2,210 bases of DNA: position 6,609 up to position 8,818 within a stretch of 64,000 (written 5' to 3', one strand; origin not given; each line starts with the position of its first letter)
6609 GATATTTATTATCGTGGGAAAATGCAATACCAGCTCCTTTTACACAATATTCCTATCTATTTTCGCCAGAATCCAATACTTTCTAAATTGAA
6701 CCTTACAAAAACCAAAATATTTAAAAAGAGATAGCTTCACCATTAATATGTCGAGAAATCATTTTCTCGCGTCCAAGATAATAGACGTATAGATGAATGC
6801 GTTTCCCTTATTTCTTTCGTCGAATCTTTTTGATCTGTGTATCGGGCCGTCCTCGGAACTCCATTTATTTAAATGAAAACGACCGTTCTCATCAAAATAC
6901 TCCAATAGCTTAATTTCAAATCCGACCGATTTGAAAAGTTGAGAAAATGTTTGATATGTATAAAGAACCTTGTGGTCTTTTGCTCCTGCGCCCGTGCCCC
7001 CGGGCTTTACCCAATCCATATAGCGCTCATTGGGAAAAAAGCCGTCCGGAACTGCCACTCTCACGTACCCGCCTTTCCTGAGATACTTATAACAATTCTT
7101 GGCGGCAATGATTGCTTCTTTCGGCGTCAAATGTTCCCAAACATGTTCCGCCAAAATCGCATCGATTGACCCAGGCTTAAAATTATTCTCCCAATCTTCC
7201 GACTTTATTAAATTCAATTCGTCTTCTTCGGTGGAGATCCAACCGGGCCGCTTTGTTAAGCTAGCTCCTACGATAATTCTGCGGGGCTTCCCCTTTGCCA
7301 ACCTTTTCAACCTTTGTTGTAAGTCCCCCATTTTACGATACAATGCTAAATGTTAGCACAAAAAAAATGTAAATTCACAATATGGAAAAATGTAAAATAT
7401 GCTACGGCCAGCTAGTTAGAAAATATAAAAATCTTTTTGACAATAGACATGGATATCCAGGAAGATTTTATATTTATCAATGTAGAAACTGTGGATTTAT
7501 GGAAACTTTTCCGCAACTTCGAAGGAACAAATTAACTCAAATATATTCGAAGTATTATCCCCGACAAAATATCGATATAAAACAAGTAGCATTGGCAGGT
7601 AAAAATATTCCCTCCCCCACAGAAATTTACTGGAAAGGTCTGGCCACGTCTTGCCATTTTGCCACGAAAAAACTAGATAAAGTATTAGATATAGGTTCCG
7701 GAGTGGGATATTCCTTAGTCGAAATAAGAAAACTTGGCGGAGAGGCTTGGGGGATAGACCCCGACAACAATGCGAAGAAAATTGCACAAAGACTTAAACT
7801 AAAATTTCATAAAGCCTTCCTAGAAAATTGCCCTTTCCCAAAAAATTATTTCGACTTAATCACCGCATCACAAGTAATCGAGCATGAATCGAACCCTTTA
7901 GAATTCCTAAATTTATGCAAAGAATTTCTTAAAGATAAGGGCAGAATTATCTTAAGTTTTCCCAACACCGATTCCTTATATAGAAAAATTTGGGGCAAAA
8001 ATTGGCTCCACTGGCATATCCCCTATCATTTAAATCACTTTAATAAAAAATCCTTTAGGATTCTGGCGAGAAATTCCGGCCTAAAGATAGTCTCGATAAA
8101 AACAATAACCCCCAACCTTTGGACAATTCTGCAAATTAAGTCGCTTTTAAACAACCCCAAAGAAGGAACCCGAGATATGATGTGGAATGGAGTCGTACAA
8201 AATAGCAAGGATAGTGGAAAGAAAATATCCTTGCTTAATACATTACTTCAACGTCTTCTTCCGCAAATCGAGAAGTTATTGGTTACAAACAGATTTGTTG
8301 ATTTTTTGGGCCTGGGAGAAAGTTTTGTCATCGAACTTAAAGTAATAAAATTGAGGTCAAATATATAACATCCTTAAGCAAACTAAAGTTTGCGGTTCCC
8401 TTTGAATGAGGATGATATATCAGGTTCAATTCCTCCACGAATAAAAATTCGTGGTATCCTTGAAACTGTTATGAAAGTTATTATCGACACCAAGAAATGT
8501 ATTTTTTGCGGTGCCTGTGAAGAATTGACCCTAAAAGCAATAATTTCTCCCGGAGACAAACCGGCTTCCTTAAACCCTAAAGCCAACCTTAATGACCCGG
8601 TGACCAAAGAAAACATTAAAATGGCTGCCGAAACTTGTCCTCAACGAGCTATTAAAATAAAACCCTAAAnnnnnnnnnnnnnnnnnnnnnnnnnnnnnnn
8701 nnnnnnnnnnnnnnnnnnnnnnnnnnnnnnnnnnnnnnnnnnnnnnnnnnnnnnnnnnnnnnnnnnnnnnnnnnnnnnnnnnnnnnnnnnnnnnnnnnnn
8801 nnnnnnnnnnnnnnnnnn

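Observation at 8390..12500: Self-contained redox/Fe-S module (ferredoxin, B12-radical-SAM, FNR-like reductase, NifS, NifU) embedded in a nucleotide-sugar pathway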

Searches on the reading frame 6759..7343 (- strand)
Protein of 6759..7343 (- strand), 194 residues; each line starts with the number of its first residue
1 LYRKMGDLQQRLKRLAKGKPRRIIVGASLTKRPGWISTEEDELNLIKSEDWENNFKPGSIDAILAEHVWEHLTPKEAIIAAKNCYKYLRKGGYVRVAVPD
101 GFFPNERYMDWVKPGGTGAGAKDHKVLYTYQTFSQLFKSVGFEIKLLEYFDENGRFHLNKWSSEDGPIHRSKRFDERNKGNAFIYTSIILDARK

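Call 4: search_protein_families(library=pfam, proteins=[window:6759-7343:-], max_evalue=0.01)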
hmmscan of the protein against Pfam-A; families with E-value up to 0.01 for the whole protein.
window:6759-7343:- (194 aa): 3 families
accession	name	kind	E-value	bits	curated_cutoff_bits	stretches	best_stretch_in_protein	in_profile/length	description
PF13489.12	Methyltransf_23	-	9.1e-06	25.9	27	1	55-144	77-161/164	Methyltransferase domain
PF08241.18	Methyltransf_11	-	7.1e-05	23.8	21.2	1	49-94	49-93/95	Methyltransferase domain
PF08242.18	Methyltransf_12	-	0.0022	19.1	30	1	52-93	60-97/98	Methyltransferase domain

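Call 5: search_protein_families(library=ncbifam, proteins=[window:6759-7343:-], max_evalue=0.001)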
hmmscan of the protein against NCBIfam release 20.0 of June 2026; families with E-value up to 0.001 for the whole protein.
window:6759-7343:- (194 aa): 1 family
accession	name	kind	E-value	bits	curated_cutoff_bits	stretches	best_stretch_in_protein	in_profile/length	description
NF045667.1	MTase_DVU1556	equivalog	0.00088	18.8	155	0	28-148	52-166/213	DVU_1556 family methyltransferase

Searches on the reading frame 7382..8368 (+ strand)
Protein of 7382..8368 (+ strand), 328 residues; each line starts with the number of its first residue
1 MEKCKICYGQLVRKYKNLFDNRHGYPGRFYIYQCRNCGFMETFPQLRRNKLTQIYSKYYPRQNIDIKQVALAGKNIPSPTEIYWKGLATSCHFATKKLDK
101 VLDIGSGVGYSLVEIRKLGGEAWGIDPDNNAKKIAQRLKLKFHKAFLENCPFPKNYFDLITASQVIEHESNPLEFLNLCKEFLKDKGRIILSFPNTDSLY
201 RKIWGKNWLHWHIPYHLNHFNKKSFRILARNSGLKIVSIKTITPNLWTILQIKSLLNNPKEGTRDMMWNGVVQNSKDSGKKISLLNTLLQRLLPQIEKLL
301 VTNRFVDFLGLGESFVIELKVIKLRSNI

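Call 4: search_protein_families(library=pfam, proteins=[window:7382-8368:+], max_evalue=0.01)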
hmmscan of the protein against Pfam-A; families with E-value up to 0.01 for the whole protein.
window:7382-8368:+ (328 aa): 7 families
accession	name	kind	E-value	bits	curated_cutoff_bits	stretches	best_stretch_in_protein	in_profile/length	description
PF13489.12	Methyltransf_23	-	3.3e-25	89.1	27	1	95-238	20-163/164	Methyltransferase domain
PF08241.18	Methyltransf_11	-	1.2e-14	55.1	21.2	1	102-191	1-95/95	Methyltransferase domain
PF13847.12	Methyltransf_31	-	4.4e-11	43.1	27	1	96-196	2-114/145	Methyltransferase domain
PF13649.12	Methyltransf_25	-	6.5e-11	43.2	27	1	101-187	1-97/97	Methyltransferase domain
PF08242.18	Methyltransf_12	-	6.6e-09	36.8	30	1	102-189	1-98/98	Methyltransferase domain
PF07021.18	MetW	-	9.4e-05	22.6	21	1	99-196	15-112/193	Methionine biosynthesis protein MetW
PF08003.17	Methyltransf_9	-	0.00037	20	23.8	1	84-192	102-218/315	Protein of unknown function (DUF1698)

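Call 5: search_protein_families(library=ncbifam, proteins=[window:7382-8368:+], max_evalue=0.001)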
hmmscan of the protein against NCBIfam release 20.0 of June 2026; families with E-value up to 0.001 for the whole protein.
window:7382-8368:+ (328 aa): 10 families
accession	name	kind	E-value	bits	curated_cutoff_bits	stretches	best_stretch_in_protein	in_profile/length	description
NF045667.1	MTase_DVU1556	equivalog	8.2e-11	41.8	155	1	89-192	16-120/213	DVU_1556 family methyltransferase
TIGR01983.1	UbiG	equivalog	3.1e-10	39.7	102.95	1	99-221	51-183/228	bifunctional 2-polyprenyl-6-hydroxyphenol methylase/3-demethylubiquinol 3-O-methyltransferase UbiG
TIGR02072.1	BioC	equivalog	5.8e-09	36.1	184.95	1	99-200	36-141/244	malonyl-ACP O-methyltransferase BioC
TIGR00452.1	TIGR00452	equivalog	2.7e-08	33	275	1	91-191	111-219/316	tRNA 5-methoxyuridine(34)/uridine 5-oxyacetic acid(34) synthase CmoB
NF011650.0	PRK15068.1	equivalog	1e-06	27.9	209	1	94-191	119-225/324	tRNA 5-methoxyuridine(34)/uridine 5-oxyacetic acid(34) synthase CmoB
TIGR01934.1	MenG_MenH_UbiE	subfamily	1.1e-05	24.8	158.35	1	82-197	25-148/223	ubiquinone/menaquinone biosynthesis methyltransferase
TIGR04345.1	ovoA_Cterm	equivalog_domain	1.6e-05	24.6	170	0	136-195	114-173/242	putative 4-mercaptohistidine N1-methyltransferase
TIGR02081.1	metW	equivalog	0.00051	19.6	189.5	1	99-196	15-112/194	methionine biosynthesis protein MetW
NF001244.0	PRK00216.1-5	equivalog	0.00058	19.2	216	0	82-192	34-155/236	bifunctional demethylmenaquinone methyltransferase/2-methoxy-6-polyprenyl-1,4-benzoquinol methylase UbiE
NF043040.1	corrin_prot_MT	hypoth_equivalog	0.00085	18.8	180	0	96-191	40-147/216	corrinoid protein-associated methyltransferase CpaM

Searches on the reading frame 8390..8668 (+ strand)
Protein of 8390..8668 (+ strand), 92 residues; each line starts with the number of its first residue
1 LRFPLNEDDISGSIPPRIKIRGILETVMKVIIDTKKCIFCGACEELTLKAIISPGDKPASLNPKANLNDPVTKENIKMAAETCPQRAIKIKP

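Call 4: search_protein_families(library=pfam, proteins=[window:8390-8668:+], max_evalue=0.01)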
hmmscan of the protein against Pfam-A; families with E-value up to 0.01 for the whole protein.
window:8390-8668:+ (92 aa): 4 families
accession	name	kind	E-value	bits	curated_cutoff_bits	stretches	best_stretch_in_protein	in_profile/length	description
PF00037.32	Fer4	-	1.8e-05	24.8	21.1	1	30-45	1-16/24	4Fe-4S binding domain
PF13459.11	Fer4_15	-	0.00013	23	22.4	1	30-90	1-66/66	4Fe-4S single cluster domain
PF13370.11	Fer4_13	-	0.0021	19.2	24.5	0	32-89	1-57/58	4Fe-4S single cluster domain of Ferredoxin I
PF12838.12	Fer4_7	-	0.0038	18.1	27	0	27-45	28-46/52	4Fe-4S dicluster domain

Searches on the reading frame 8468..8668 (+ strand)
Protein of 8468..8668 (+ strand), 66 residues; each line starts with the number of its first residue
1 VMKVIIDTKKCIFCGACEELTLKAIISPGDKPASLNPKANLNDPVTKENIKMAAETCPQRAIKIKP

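Call 5: search_protein_families(library=ncbifam, proteins=[window:8468-8668:+], max_evalue=0.001)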
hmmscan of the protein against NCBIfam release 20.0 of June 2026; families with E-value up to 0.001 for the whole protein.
window:8468-8668:+ (66 aa): 3 families
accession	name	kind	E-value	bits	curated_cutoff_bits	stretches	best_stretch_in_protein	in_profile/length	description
TIGR01971.1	NuoI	subfamily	0.00014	21.4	113.05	1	5-27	77-99/121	NADH-quinone oxidoreductase, chain I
NF058577.1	FdxA_fam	equivalog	0.00026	21.1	65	0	5-19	32-46/52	4Fe-4S ferredoxin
TIGR00402.1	napF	equivalog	0.00069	19.6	102.2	1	3-65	61-125/149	ferredoxin-type protein NapF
